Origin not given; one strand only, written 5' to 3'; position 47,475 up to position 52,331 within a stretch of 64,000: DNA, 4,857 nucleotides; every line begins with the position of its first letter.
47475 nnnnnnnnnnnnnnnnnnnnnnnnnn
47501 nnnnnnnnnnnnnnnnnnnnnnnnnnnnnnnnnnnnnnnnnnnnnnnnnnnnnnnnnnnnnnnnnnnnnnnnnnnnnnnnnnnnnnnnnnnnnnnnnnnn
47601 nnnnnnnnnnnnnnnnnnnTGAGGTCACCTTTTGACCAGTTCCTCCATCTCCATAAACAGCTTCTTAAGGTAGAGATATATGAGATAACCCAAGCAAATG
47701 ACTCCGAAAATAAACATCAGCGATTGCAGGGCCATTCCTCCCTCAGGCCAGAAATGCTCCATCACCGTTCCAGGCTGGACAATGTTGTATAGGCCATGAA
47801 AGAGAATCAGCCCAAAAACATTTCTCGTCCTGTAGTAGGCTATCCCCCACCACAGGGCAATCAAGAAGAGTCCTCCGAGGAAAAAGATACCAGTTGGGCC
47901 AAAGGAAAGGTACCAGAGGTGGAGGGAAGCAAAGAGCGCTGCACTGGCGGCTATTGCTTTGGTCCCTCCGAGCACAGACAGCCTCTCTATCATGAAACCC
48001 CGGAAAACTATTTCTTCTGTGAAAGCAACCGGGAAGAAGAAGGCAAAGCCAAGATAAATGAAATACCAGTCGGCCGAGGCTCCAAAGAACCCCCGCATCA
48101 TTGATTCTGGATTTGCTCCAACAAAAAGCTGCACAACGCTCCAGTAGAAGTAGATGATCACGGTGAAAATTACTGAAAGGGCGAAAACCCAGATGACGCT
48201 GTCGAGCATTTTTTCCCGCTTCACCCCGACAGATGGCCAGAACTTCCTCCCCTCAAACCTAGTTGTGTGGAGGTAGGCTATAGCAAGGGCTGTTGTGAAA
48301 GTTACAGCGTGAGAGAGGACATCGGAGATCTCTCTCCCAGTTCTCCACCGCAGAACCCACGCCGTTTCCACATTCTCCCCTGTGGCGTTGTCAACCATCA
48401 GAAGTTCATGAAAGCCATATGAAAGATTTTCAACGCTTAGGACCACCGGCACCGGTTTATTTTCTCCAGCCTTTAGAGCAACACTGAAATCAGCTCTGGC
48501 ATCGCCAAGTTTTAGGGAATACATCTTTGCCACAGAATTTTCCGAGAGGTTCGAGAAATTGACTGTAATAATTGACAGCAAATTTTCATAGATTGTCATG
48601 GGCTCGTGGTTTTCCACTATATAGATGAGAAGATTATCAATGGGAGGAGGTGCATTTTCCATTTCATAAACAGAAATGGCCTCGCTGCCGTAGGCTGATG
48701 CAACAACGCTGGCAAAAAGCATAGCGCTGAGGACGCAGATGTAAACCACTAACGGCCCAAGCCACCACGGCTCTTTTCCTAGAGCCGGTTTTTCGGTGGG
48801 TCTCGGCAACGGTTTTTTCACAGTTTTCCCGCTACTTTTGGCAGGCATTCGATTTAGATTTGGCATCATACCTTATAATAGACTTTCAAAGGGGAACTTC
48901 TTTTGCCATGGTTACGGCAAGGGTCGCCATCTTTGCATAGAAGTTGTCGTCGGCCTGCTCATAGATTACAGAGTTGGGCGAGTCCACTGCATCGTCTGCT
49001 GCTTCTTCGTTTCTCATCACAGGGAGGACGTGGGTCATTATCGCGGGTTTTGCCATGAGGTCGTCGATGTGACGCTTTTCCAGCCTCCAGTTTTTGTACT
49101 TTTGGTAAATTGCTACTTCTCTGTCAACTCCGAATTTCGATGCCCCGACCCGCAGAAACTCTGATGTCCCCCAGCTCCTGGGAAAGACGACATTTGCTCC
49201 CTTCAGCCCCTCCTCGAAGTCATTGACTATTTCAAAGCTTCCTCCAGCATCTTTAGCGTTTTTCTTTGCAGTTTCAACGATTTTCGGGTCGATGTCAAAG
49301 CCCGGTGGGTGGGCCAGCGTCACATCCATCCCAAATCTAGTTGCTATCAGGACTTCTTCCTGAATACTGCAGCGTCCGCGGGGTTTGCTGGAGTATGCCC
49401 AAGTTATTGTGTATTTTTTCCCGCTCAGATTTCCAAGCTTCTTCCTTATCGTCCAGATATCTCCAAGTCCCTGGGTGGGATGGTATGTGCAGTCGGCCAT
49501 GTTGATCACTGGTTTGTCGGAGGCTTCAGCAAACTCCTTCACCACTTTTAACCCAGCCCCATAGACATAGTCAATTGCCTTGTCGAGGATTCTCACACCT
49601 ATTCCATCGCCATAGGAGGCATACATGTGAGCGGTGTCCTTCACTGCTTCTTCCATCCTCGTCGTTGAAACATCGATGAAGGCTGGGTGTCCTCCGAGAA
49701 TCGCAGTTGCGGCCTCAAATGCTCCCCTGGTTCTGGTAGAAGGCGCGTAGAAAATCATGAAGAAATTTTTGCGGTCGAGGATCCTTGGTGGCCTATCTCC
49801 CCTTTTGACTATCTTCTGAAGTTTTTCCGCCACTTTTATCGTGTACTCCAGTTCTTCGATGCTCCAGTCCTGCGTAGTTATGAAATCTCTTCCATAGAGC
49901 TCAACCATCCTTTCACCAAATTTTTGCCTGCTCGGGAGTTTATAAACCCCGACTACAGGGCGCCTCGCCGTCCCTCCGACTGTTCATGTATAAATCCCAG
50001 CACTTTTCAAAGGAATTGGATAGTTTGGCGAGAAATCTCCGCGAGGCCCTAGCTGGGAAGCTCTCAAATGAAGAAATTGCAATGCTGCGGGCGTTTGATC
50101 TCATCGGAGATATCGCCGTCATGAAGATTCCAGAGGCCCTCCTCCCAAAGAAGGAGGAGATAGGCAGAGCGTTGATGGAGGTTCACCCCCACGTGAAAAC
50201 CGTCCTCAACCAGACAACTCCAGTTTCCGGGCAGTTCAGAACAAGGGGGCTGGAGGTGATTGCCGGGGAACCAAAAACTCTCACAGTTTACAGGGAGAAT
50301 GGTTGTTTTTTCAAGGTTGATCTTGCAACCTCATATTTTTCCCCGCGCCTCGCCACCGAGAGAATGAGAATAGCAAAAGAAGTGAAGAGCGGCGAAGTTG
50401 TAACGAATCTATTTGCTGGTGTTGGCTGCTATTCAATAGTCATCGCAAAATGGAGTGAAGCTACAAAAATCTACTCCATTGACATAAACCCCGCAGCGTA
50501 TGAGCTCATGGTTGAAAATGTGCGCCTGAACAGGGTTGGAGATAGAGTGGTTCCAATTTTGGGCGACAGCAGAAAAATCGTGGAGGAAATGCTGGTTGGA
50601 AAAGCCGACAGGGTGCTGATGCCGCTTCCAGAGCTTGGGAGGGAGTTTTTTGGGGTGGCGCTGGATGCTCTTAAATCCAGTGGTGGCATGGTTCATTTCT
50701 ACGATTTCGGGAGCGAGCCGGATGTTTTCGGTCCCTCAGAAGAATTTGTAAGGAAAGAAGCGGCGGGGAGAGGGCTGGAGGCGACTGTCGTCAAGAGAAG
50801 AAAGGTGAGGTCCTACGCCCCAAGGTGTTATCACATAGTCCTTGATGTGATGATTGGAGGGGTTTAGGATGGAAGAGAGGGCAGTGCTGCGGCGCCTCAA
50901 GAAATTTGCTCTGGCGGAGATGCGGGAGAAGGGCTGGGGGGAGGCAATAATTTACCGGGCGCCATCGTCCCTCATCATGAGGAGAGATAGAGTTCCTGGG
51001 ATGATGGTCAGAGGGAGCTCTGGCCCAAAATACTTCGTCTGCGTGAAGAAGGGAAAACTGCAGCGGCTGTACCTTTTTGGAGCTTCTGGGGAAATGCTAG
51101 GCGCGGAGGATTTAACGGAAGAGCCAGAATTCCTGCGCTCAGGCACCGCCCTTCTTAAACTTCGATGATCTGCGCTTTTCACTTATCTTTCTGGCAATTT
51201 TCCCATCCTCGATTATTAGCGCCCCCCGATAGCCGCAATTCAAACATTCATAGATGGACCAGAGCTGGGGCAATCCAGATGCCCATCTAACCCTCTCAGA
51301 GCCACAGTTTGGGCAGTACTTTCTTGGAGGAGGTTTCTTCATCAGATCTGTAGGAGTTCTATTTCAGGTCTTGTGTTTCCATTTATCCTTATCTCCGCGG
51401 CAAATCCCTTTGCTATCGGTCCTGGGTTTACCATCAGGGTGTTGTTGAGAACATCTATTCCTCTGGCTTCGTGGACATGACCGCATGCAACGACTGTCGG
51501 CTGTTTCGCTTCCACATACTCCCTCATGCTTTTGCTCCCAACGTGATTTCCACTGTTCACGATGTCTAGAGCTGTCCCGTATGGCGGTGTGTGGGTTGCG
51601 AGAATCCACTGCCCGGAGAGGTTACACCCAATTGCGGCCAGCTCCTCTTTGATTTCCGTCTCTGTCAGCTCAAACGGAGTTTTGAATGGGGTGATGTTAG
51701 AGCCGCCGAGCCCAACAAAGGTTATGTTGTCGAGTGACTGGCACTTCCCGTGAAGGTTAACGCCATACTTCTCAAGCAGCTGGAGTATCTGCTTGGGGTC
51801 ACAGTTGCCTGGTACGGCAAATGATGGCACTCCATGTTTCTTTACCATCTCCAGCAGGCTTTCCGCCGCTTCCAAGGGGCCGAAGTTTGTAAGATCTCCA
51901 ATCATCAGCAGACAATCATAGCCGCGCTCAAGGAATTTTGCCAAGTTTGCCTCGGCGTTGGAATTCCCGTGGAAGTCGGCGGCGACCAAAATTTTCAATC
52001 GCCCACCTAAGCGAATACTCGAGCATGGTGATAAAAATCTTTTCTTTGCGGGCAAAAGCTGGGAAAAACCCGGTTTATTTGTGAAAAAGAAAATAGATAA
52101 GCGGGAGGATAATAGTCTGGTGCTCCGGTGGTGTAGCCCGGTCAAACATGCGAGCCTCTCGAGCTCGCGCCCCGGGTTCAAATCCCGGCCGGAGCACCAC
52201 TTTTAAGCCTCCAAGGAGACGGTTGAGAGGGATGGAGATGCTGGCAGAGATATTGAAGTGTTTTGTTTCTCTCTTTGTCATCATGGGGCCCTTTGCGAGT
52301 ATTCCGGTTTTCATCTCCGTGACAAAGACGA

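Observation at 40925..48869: Three-gene surface module: membrane wHTH sensor-regulator, giant protein, CPBP intramembrane protease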

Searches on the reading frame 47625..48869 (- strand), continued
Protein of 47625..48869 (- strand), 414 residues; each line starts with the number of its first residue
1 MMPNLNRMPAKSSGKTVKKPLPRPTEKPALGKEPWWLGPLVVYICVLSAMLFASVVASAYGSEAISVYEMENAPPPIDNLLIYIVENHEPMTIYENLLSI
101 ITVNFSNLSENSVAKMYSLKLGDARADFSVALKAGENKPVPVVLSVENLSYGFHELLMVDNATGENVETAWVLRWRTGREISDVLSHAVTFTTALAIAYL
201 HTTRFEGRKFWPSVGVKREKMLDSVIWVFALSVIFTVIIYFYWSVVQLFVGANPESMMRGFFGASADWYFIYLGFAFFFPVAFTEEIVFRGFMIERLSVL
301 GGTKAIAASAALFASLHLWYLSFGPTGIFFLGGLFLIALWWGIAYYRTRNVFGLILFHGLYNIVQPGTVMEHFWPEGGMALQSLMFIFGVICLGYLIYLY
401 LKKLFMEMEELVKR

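Call 75: predict_structure(alignment_id=A1)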
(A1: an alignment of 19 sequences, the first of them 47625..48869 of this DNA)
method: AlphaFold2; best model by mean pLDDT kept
length: 414 residues; sequences in the alignment: 19
mean_pLDDT: 84.0   pTM: 0.77
mean pLDDT of the five models: 84.0, 81.5, 81.3, 81.1, 80.9
residues with pLDDT >= 90: 204; 70-90: 153; 50-70: 31; < 50: 26
segments of 3 or more residues with pLDDT < 50: 1-6, 11-16, 24-27, 29-31
pLDDT, mean of each block of 10 residues (from residue 1): 44 49 48 76 92 79 71 59 72 79 88 89 88 91 83 82 73 74 88 94 91 95 97 93 91 80 83 92 94 93 96 89 83 94 96 96 89 89 95 96 94 86
secondary structure, 60 per line:
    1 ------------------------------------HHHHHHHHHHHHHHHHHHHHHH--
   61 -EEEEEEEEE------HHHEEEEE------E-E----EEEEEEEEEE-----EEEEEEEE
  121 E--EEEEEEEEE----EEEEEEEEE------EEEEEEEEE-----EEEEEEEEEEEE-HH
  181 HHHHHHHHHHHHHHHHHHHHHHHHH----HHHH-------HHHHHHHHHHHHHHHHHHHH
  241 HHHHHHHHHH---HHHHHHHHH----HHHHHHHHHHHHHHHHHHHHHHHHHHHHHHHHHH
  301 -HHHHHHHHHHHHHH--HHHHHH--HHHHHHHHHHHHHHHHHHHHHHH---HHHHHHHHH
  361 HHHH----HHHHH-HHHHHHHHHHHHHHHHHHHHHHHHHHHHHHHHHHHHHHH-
elements in order: H37-58 E62-70 E80-84 E98-107 E113-121 E124-132 E137-145 E152-160 E166-177 H179-205 H210-213 H221-250 H254-262 H267-300 H302-315 H318-323 H326-348 H352-364 H369-373 H375-413

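Call 100: find_encoding_contigs(protein=P0015, flank=10000, max_places=1)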
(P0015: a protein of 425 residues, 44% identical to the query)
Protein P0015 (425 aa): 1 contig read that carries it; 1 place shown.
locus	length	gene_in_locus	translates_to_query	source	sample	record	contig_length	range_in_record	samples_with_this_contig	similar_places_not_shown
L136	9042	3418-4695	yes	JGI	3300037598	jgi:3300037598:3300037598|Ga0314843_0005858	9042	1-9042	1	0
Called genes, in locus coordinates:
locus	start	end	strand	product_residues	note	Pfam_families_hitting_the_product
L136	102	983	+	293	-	PF04422:FrhB_FdhB_N, PF04432:FrhB_FdhB_C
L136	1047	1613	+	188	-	PF02441:Flavoprotein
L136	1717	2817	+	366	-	PF02163:Peptidase_M50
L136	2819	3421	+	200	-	PF02223:Thymidylate_kin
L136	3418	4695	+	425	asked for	PF02517:Rce1-like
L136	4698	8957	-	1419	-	PF02369:Big_1 (faint), PF16640:Big_3_5 (faint), PF20943:DUF4785_3rd (faint)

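Call 101: find_encoding_contigs(protein=P0017, flank=10000, max_places=1)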
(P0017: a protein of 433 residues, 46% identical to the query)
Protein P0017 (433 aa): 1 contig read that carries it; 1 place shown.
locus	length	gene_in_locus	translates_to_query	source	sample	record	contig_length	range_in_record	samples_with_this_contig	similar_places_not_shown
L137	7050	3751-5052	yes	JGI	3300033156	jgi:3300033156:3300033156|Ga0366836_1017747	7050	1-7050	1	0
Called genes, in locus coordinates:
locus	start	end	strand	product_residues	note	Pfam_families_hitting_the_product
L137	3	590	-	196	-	?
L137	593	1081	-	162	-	-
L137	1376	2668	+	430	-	PF13173:AAA_14, PF13635:DUF4143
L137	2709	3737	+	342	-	PF02729:OTCace_N, PF00185:OTCace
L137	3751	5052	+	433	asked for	PF02517:Rce1-like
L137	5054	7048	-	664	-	?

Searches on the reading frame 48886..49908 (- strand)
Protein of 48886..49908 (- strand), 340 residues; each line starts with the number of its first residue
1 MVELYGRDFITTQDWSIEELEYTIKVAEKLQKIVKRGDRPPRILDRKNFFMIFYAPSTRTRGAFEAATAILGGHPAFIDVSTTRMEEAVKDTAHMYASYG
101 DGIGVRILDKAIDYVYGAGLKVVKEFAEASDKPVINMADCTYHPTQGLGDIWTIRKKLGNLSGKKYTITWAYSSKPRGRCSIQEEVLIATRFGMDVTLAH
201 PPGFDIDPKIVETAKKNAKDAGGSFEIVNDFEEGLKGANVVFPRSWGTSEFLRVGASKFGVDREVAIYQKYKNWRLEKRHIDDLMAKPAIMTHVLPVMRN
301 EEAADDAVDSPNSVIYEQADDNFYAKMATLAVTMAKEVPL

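Call 11: search_protein_families(library=pfam, proteins=[window:48886-49908:-], max_evalue=0.001)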
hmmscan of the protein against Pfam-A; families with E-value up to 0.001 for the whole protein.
window:48886-49908:- (340 aa): 2 families
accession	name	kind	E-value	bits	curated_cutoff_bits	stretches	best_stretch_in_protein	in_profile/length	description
PF02729.26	OTCace_N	-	2.1e-33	116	29.9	1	7-155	1-147/148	Aspartate/ornithine carbamoyltransferase, carbamoyl-P binding domain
PF00185.30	OTCace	-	1.7e-25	90.4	29.4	1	186-332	20-156/157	Aspartate/ornithine carbamoyltransferase, Asp/Orn binding domain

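Call 71: search_protein_families(library=ncbifam, proteins=[window:48886-49908:-], max_evalue=0.0001)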
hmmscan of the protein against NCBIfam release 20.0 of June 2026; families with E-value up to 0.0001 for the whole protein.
window:48886-49908:- (340 aa): 17 families
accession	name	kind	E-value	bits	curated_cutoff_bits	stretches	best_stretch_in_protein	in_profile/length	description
NF003384.0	PRK04523.1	equivalog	1.7e-63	214.7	288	1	7-334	4-333/336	N-acetylornithine carbamoyltransferase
TIGR00658.1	orni_carb_tr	equivalog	1.2e-49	169.2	280.85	1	7-334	1-303/304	ornithine carbamoyltransferase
NF001986.0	PRK00779.1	subfamily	3.7e-46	157.7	306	1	5-335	4-305/307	ornithine carbamoyltransferase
TIGR04384.1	putr_carbamoyl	exception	2.3e-45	155.2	500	1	8-336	1-309/330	putrescine carbamoyltransferase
NF005538.0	PRK07200.1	equivalog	2.8e-42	145.2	453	1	3-253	18-279/396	knotted carbamoyltransferase YgeW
TIGR03316.1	ygeW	equivalog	1e-39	136.5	500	1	3-255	15-278/391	knotted carbamoyltransferase YgeW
NF011380.0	PRK14805.1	equivalog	1.4e-33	116.3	421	1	8-332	3-298/302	ornithine carbamoyltransferase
TIGR00670.1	asp_carb_tr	equivalog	3e-33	115.2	236.95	1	7-334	1-303/304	aspartate carbamoyltransferase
NF002032.1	PRK00856.1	equivalog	8.5e-32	110.5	263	1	7-332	1-295/297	aspartate carbamoyltransferase catalytic subunit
NF003286.0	PRK04284.1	subfamily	9.1e-31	107.2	515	1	1-303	1-282/332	ornithine carbamoyltransferase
NF006046.0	PRK08192.1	equivalog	3.1e-26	92.4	512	1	2-335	2-318/339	aspartate carbamoyltransferase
NF008853.0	PRK11891.1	equivalog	9e-23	80.6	560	1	10-334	92-398/430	aspartate carbamoyltransferase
NF009213.0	PRK12562.1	subfamily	1.1e-22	80.9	559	1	1-335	1-333/334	ornithine carbamoyltransferase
NF002470.0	PRK01713.1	equivalog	3.5e-22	79.3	545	1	6-246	7-234/334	ornithine carbamoyltransferase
NF011379.0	PRK14804.1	equivalog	2.2e-17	63.2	373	1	9-329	9-304/311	ornithine carbamoyltransferase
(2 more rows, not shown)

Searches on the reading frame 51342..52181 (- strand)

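Call 11: search_protein_families(library=pfam, proteins=[window:51342-52181:-], max_evalue=0.001)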
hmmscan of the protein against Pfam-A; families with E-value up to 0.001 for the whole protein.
window:51342-52181:- (279 aa): 3 families
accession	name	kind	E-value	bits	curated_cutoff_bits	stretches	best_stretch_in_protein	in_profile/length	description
PF00149.33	Metallophos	-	3.6e-16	60.6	21.5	1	62-238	1-190/191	Calcineurin-like phosphoesterase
PF12850.12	Metallophos_2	-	2.3e-14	54.1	27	1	62-258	1-137/154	Calcineurin-like phosphoesterase superfamily domain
PF14582.11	Metallophos_3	-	1e-13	51.7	28.2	1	104-266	76-249/259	Metallophosphoesterase, calcineurin superfamily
